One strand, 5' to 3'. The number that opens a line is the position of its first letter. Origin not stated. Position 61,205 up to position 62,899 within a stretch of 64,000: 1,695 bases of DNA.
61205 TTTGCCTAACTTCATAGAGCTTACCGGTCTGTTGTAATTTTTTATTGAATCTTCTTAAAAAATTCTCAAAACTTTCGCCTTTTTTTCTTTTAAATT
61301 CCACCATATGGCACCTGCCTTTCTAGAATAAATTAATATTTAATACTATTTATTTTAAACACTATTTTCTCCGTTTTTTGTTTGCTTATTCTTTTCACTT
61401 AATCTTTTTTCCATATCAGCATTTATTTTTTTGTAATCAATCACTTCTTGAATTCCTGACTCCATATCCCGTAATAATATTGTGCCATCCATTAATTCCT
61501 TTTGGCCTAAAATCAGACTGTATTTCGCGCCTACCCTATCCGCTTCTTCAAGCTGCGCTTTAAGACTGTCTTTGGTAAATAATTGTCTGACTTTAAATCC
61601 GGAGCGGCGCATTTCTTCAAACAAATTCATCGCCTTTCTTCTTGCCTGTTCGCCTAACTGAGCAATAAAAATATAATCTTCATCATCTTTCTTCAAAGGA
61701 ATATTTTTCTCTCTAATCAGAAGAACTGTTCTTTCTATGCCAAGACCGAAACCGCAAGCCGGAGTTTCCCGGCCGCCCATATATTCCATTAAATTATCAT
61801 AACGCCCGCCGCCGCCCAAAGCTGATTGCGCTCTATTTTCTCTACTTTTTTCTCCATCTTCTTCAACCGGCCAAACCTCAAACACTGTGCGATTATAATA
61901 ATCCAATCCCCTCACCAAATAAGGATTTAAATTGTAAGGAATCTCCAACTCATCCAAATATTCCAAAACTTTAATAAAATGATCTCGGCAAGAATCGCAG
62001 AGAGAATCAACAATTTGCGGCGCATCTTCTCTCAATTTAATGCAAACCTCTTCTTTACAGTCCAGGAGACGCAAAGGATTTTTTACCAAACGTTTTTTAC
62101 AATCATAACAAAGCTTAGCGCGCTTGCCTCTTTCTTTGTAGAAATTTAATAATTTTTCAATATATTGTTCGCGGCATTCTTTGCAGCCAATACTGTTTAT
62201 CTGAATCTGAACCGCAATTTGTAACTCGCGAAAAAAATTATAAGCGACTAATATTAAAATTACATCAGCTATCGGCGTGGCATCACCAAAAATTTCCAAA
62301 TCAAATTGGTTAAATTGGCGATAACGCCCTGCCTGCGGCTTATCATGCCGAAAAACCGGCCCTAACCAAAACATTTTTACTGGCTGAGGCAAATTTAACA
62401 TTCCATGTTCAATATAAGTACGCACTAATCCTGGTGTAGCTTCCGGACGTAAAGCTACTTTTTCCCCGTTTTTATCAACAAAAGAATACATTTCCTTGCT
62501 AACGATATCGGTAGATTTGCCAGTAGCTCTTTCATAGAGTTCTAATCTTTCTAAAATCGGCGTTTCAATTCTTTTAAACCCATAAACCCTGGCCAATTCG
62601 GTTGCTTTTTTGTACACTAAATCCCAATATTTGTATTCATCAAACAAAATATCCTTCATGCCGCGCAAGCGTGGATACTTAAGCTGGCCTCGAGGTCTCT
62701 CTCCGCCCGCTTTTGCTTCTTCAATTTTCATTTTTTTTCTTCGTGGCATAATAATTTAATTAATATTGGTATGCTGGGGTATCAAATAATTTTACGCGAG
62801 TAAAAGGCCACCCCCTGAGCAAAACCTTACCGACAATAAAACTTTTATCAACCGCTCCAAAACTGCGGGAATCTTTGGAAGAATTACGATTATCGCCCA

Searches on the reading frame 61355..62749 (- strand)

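Call 71: search_protein_families(library=pfam, proteins=[window:61355-62749:-], max_evalue=0.001)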
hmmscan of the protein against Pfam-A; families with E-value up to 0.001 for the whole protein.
window:61355-62749:- (464 aa): 5 families
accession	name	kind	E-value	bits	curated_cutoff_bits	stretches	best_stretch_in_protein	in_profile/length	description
PF13393.11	tRNA-synt_His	-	8.5e-37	127.5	25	1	30-340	1-307/308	Histidyl-tRNA synthetase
PF00587.30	tRNA-synt_2b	-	1.6e-15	58.1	29.3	1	88-349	1-179/179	tRNA synthetase class II core domain (G, H, P, S and T)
PF03129.25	HGTP_anticodon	-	2e-09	37.9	21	1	361-442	3-87/94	Anticodon binding domain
PF01409.25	tRNA-synt_2d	-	2.9e-08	33.9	19.8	1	90-183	70-161/246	tRNA synthetases class II core domain (F)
PF00152.25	tRNA-synt_2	-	7.3e-06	25.7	25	1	124-443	92-256/308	tRNA synthetases class II (D, K and N)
